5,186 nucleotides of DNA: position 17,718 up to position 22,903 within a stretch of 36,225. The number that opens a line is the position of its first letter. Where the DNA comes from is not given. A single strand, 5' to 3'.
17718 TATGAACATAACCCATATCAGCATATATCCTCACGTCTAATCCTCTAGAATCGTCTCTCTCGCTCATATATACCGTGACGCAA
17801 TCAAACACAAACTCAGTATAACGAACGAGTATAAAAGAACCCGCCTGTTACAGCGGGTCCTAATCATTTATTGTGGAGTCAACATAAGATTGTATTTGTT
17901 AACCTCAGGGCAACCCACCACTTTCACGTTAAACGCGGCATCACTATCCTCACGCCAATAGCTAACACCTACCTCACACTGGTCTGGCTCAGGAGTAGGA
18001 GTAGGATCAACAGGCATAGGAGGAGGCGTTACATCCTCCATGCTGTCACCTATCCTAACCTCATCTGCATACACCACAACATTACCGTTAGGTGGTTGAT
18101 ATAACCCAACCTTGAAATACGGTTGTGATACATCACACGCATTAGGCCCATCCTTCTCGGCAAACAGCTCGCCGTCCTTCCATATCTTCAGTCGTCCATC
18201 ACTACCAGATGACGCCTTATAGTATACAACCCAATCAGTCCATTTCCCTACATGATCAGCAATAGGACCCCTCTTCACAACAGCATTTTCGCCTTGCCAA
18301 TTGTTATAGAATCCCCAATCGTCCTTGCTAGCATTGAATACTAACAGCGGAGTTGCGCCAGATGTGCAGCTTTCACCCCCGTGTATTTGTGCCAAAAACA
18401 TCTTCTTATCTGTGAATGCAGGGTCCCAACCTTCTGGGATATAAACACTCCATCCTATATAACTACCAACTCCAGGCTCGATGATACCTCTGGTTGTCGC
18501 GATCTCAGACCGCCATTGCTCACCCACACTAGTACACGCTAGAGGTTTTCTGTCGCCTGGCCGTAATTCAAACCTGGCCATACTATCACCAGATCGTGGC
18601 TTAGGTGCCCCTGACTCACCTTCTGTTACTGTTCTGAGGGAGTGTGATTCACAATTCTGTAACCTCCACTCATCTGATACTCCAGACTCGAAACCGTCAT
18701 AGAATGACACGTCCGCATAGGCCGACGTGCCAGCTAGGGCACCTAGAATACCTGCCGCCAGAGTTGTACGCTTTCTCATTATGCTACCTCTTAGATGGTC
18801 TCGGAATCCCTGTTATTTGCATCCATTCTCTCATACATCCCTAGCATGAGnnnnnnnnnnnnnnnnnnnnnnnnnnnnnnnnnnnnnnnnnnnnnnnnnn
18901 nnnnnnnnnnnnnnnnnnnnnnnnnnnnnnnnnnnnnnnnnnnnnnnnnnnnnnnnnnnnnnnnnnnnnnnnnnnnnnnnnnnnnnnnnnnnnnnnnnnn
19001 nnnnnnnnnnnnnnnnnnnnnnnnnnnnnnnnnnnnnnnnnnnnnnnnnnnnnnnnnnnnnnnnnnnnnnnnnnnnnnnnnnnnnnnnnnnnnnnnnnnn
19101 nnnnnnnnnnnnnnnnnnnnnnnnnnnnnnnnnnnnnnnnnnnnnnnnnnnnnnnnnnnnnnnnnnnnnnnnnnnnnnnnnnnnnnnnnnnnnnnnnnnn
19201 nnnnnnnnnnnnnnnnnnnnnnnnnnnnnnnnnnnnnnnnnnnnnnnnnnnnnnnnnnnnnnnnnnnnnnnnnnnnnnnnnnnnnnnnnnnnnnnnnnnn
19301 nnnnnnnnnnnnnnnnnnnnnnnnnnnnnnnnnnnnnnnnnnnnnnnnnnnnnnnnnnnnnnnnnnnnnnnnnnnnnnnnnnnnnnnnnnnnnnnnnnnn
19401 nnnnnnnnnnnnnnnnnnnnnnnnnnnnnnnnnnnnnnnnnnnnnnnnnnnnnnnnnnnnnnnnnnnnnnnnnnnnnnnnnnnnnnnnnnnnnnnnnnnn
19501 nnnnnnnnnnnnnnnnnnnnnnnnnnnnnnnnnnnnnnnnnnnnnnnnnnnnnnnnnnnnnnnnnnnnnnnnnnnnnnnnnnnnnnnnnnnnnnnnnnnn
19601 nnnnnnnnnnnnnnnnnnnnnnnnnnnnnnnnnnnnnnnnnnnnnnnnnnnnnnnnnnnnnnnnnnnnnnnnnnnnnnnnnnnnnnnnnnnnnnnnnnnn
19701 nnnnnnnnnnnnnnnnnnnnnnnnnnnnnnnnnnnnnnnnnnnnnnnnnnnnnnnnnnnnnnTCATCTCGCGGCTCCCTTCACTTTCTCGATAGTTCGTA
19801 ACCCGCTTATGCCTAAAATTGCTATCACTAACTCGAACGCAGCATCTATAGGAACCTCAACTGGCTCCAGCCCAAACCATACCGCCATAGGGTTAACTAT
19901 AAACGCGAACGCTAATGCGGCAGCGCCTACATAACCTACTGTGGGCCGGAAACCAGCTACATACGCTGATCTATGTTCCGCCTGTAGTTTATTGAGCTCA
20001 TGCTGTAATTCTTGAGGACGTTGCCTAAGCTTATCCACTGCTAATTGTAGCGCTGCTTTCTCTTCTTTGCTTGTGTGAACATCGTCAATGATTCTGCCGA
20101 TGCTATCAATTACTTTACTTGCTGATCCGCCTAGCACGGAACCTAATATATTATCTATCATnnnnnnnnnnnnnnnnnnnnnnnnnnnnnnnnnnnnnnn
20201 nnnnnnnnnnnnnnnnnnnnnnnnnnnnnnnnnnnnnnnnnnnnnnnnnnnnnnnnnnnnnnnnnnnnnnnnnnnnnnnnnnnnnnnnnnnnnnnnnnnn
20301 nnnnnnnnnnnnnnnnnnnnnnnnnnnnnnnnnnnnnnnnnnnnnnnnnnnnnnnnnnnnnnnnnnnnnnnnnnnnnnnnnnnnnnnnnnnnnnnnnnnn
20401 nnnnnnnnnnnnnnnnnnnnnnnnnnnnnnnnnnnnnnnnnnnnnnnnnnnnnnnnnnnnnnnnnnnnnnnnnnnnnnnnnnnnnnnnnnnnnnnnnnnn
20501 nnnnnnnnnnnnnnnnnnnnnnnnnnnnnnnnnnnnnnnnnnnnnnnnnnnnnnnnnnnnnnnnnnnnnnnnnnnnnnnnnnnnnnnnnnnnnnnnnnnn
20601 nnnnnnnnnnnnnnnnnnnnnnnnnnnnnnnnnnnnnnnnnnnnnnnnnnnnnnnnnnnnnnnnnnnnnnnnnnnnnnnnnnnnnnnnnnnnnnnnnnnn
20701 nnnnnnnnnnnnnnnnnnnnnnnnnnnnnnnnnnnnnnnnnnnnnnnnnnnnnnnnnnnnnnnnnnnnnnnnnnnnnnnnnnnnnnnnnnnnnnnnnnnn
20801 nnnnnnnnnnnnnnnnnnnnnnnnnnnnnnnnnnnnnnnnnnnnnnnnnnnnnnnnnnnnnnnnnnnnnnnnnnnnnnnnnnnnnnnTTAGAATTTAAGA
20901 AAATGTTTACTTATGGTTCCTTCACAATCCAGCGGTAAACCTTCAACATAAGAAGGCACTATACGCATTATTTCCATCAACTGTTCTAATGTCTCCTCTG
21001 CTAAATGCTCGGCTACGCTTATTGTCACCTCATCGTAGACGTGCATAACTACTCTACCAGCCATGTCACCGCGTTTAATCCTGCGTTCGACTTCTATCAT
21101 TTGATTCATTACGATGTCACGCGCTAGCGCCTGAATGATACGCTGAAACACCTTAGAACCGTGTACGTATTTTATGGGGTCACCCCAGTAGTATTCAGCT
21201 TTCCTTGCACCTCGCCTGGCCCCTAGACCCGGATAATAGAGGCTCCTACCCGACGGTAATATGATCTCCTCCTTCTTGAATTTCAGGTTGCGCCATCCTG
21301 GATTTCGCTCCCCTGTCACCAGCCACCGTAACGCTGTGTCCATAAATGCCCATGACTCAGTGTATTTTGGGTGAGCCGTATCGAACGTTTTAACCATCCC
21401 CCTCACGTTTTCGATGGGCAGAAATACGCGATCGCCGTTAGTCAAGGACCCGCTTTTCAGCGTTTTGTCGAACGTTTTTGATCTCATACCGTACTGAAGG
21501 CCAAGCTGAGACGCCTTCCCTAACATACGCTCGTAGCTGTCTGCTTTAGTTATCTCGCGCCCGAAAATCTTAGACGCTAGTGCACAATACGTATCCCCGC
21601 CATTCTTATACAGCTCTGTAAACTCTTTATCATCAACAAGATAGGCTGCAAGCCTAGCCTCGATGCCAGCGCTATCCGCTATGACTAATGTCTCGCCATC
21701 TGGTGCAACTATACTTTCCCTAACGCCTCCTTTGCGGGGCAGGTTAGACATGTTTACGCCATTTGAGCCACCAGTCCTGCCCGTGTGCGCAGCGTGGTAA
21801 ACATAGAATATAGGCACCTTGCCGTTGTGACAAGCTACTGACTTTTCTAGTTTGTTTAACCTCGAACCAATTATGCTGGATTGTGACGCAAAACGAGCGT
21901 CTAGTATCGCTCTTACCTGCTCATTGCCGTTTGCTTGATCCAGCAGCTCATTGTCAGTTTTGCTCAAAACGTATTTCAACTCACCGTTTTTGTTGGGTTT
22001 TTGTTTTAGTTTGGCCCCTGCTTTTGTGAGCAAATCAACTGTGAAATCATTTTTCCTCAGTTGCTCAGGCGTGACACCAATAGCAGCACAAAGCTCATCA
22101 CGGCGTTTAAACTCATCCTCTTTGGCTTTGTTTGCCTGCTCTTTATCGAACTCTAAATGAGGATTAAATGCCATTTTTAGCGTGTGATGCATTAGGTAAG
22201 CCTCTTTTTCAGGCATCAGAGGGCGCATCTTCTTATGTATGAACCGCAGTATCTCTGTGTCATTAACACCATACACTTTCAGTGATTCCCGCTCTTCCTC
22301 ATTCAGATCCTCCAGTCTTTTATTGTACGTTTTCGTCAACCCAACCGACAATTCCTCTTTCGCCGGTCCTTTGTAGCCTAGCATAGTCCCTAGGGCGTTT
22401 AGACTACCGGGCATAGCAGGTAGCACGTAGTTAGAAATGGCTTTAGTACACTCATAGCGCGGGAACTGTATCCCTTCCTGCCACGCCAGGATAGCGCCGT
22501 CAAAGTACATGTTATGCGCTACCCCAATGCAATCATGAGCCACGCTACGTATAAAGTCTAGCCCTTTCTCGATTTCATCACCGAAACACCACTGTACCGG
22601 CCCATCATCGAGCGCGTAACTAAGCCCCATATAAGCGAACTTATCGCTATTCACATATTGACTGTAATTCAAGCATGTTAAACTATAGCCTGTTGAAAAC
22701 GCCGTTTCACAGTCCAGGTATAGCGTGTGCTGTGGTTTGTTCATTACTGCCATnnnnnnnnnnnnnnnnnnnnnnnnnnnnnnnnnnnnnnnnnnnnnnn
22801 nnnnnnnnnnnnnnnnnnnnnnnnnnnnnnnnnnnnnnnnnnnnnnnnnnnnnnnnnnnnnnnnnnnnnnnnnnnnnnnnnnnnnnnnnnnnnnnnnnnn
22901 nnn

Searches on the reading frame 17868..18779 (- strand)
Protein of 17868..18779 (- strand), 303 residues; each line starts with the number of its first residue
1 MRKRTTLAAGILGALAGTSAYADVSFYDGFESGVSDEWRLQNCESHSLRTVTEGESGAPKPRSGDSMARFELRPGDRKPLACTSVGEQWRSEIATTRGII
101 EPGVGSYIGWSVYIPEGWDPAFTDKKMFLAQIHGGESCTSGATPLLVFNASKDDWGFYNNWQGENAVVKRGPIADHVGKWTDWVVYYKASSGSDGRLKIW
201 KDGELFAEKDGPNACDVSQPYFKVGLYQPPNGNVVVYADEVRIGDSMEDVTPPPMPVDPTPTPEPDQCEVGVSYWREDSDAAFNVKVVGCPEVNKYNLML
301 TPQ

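Call 9: search_protein_families(library=phrogs, proteins=[window:17868-18779:-], max_evalue=0.001)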
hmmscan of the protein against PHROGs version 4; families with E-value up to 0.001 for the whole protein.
window:17868-18779:- (303 aa): 0 families

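Call 41: search_protein_families(library=pfam, proteins=[window:17868-18779:-], max_evalue=0.01)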
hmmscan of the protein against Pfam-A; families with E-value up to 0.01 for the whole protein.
window:17868-18779:- (303 aa): 1 family
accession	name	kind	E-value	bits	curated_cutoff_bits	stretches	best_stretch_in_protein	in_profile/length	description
PF14099.13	Polysacc_lyase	-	1.8e-29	103.6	29.9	1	60-242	27-210/210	Polysaccharide lyase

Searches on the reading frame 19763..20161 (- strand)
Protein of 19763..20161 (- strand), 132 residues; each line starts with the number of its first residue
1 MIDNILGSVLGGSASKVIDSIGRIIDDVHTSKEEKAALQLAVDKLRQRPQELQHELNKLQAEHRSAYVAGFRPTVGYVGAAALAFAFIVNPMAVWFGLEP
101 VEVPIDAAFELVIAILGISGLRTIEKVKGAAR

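Call 41: search_protein_families(library=pfam, proteins=[window:19763-20161:-], max_evalue=0.01)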
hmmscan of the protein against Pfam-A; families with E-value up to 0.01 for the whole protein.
window:19763-20161:- (132 aa): 2 families
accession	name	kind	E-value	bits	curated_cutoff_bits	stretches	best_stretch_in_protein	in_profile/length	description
PF11351.13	GTA_holin_3TM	-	5.4e-11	43.5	24.8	1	16-118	2-117/123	Holin of 3TMs, for gene-transfer release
PF04977.20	DivIC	-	0.0017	18.5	28.9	1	29-60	20-51/80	Septum formation initiator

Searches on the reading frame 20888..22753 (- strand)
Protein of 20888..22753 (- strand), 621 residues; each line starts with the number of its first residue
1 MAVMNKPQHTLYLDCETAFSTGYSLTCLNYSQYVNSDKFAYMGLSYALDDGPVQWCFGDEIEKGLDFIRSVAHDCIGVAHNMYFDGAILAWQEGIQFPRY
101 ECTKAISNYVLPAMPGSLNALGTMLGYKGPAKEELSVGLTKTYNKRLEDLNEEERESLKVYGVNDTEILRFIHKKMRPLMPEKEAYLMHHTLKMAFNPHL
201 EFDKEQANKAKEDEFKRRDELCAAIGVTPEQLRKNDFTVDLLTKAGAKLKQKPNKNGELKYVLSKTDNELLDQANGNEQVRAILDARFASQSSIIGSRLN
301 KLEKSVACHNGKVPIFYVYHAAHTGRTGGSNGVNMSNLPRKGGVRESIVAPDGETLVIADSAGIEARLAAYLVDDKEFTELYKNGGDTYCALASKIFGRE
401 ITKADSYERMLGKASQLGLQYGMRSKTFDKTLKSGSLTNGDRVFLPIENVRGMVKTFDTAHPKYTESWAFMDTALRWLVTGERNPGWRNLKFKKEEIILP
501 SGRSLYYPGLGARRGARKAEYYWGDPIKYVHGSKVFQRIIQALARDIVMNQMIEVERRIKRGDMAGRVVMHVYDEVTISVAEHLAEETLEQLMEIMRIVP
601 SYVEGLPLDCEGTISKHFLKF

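Call 9: search_protein_families(library=phrogs, proteins=[window:20888-22753:-], max_evalue=0.001)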
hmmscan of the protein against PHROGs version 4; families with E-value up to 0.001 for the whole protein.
window:20888-22753:- (621 aa): 6 families
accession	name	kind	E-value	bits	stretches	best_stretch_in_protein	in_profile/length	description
phrog_17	-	DNA, RNA and nucleotide metabolism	3.2e-65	221.9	1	7-617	669-1229/1445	DNA polymerase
phrog_10285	-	DNA, RNA and nucleotide metabolism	5.2e-32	112.2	1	334-619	31-319/321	DNA polymerase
phrog_7766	-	DNA, RNA and nucleotide metabolism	7.3e-20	72.2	1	448-620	6-185/186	DNA polymerase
phrog_2573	-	DNA, RNA and nucleotide metabolism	1e-06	29.2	0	352-428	15-105/336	DNA polymerase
phrog_15971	-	DNA, RNA and nucleotide metabolism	0.00011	22.5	0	307-422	118-236/376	DNA polymerase I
phrog_5995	-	DNA, RNA and nucleotide metabolism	0.00099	19.7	0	535-604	83-152/236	DNA polymerase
